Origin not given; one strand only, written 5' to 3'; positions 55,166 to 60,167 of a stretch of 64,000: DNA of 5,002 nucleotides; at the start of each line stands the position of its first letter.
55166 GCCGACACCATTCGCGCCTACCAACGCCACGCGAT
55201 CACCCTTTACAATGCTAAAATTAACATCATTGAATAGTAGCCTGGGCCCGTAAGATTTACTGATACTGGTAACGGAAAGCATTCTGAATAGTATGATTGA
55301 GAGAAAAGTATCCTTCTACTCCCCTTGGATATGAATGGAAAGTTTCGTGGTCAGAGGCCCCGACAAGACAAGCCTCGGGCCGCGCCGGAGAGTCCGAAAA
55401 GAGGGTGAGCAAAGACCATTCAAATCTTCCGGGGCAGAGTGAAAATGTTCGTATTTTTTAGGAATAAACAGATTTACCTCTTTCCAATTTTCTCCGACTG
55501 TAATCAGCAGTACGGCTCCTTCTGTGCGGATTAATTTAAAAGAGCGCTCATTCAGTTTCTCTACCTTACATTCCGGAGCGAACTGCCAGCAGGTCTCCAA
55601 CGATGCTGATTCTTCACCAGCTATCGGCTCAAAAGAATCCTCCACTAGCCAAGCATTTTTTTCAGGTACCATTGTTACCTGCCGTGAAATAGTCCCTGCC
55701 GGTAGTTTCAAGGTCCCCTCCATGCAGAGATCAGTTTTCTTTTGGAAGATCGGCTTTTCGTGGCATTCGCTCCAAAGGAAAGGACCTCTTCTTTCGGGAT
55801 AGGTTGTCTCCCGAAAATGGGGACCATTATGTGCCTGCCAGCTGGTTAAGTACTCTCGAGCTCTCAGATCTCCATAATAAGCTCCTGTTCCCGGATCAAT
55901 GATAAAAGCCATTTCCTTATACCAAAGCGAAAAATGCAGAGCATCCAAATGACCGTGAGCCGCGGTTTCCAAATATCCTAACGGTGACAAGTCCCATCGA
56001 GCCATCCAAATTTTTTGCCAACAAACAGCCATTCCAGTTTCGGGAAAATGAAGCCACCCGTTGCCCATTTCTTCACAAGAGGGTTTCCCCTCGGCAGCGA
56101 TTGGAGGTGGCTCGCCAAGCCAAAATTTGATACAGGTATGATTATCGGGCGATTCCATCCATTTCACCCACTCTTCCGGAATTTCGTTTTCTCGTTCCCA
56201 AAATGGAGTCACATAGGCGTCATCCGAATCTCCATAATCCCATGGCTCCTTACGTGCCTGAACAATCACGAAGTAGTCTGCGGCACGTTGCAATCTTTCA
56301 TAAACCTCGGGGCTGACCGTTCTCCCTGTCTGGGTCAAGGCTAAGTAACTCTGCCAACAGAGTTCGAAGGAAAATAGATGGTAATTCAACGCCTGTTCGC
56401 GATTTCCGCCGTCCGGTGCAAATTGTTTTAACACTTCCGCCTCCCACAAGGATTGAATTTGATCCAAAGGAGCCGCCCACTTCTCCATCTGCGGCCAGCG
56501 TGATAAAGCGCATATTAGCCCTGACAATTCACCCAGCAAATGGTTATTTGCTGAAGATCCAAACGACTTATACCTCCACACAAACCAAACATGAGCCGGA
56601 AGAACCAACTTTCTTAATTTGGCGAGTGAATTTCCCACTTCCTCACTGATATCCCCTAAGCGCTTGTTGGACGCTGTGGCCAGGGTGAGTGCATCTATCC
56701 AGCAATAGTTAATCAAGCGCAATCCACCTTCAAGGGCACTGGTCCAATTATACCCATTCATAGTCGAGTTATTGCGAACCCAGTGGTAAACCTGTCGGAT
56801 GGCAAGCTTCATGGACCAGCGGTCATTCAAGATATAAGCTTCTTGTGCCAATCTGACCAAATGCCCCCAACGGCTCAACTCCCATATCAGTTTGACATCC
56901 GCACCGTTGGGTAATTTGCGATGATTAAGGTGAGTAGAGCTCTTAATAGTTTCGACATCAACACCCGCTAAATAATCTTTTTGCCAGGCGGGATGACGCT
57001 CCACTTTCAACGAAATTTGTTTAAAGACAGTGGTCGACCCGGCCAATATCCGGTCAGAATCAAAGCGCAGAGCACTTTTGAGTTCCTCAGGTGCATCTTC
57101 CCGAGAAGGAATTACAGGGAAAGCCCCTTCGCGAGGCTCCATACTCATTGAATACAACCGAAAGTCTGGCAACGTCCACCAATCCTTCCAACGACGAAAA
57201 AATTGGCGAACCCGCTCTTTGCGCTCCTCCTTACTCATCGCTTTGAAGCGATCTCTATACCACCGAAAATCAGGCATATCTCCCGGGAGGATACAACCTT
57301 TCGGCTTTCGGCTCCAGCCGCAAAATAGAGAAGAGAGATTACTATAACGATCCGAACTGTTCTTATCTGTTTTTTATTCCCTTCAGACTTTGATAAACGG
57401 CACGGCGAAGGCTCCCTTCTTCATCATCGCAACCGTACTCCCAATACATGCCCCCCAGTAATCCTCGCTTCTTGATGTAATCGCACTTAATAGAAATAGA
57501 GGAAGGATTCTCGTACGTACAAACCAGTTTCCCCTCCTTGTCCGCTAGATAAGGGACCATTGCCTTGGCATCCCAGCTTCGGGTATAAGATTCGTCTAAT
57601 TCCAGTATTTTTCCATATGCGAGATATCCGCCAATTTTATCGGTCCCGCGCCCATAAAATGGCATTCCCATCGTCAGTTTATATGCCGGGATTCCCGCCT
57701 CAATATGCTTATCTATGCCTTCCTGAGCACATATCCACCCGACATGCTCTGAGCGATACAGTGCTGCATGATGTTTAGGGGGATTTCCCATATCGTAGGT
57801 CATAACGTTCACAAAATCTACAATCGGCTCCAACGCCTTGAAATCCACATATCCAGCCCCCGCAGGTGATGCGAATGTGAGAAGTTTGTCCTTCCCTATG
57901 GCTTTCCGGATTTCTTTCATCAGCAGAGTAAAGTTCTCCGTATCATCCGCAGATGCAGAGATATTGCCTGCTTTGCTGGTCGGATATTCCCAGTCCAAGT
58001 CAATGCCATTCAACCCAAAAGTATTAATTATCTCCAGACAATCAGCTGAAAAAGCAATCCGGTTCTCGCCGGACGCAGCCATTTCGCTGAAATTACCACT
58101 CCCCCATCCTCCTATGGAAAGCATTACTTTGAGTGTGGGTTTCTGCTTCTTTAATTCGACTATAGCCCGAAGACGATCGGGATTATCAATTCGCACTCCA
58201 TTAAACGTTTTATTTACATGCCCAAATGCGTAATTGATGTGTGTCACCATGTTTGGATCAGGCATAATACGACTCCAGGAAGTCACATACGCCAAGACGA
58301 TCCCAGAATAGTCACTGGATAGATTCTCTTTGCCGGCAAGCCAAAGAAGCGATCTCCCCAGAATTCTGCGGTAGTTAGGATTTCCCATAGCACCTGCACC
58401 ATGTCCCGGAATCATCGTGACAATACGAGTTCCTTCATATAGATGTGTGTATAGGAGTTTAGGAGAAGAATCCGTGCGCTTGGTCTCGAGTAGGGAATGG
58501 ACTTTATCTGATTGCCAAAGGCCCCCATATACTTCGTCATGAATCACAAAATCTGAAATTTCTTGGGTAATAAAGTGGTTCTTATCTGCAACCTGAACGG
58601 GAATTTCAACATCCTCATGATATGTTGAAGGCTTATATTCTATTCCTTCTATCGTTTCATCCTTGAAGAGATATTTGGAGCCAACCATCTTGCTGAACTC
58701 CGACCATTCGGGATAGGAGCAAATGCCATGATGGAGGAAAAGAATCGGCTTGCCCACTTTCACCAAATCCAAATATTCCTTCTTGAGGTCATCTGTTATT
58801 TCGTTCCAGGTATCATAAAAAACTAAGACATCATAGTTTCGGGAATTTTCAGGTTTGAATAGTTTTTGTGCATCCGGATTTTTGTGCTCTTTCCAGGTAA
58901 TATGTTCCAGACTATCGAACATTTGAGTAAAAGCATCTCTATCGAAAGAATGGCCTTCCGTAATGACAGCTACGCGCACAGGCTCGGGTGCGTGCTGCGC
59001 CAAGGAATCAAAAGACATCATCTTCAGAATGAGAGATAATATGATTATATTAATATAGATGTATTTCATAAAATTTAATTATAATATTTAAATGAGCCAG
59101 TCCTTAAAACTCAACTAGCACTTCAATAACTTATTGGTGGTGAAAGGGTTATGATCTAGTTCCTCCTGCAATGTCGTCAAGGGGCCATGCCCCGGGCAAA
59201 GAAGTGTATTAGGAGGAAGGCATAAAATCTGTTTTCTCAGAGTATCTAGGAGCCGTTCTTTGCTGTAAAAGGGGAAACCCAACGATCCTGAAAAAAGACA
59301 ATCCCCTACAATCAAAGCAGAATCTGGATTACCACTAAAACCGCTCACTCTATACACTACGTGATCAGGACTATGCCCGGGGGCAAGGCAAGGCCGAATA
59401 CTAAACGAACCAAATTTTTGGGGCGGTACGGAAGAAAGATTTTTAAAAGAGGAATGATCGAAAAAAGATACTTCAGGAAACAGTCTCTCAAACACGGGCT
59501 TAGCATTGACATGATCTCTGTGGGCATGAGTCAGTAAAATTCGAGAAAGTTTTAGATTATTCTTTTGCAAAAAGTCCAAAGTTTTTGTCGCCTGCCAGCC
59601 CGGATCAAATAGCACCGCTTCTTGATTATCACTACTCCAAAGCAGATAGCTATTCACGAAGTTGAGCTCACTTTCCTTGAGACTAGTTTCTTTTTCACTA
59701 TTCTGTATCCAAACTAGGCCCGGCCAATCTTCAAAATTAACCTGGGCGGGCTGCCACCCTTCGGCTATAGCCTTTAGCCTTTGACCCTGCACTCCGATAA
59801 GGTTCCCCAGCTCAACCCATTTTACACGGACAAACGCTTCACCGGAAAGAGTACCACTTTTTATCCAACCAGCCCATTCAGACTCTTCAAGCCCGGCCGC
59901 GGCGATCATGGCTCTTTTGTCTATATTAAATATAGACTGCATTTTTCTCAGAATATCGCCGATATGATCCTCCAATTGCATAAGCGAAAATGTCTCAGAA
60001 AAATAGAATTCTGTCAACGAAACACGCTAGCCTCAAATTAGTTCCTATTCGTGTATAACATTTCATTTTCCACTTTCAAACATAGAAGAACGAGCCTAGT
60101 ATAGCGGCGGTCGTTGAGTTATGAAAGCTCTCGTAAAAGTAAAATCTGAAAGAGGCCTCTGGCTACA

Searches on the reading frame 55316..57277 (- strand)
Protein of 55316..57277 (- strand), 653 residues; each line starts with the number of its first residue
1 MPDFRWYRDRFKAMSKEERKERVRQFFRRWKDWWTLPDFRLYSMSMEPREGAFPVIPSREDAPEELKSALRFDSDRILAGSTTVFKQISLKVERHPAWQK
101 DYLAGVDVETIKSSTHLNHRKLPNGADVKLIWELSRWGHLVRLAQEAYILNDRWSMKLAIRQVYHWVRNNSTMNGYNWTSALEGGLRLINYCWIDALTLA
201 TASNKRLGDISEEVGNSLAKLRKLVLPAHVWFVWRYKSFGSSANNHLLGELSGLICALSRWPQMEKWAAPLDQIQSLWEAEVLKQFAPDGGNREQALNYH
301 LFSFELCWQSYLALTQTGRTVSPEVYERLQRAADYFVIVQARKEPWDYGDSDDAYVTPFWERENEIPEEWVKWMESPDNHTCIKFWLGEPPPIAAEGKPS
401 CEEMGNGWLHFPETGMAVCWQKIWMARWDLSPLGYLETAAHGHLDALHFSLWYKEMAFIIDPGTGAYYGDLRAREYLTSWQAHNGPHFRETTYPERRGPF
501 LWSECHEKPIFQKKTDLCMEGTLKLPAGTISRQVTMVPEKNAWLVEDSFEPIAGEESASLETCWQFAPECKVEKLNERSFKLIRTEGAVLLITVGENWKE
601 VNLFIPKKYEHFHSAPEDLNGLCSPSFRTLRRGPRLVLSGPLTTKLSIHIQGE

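Call 33: search_protein_families(library=pfam, proteins=[window:55316-57277:-], max_evalue=0.0001)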
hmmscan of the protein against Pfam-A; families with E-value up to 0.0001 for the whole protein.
window:55316-57277:- (653 aa): 2 families
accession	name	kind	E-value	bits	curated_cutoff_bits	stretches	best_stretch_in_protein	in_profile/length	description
PF07940.18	Hepar_II_III_C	-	1.1e-16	61.5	24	1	410-641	8-226/237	Heparinase II/III-like, C-terminal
PF16889.11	Hepar_II_III_N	-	1.6e-05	24.8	22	1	116-334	83-295/340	Heparinase II/III N-terminus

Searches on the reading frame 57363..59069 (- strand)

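Call 33: search_protein_families(library=pfam, proteins=[window:57363-59069:-], max_evalue=0.0001)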
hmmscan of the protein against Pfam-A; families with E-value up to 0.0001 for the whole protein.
window:57363-59069:- (568 aa): 2 families
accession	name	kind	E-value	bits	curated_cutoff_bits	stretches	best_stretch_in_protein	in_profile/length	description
PF00704.34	Glyco_hydro_18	-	3.4e-65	221.2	29.6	1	258-547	2-316/317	Glycosyl hydrolases family 18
PF06283.17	ThuA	-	6.8e-19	69.4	33.4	1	45-243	21-208/209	Trehalose utilisation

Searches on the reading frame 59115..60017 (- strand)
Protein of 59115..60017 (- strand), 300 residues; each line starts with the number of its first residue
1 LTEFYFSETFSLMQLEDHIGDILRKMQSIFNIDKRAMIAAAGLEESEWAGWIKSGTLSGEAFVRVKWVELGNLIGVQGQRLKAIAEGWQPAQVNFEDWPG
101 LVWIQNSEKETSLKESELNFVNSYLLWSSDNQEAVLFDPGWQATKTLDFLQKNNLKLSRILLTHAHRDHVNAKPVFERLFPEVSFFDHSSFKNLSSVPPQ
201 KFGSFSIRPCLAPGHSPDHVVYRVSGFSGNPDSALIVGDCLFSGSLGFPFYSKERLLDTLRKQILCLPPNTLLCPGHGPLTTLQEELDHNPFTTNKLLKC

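Call 33: search_protein_families(library=pfam, proteins=[window:59115-60017:-], max_evalue=0.0001)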
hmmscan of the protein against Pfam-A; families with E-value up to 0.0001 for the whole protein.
window:59115-60017:- (300 aa): 1 family
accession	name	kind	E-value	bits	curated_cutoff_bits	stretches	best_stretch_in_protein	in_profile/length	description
PF00753.33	Lactamase_B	-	1.3e-12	48.5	22.7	1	120-177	5-64/196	Metallo-beta-lactamase superfamily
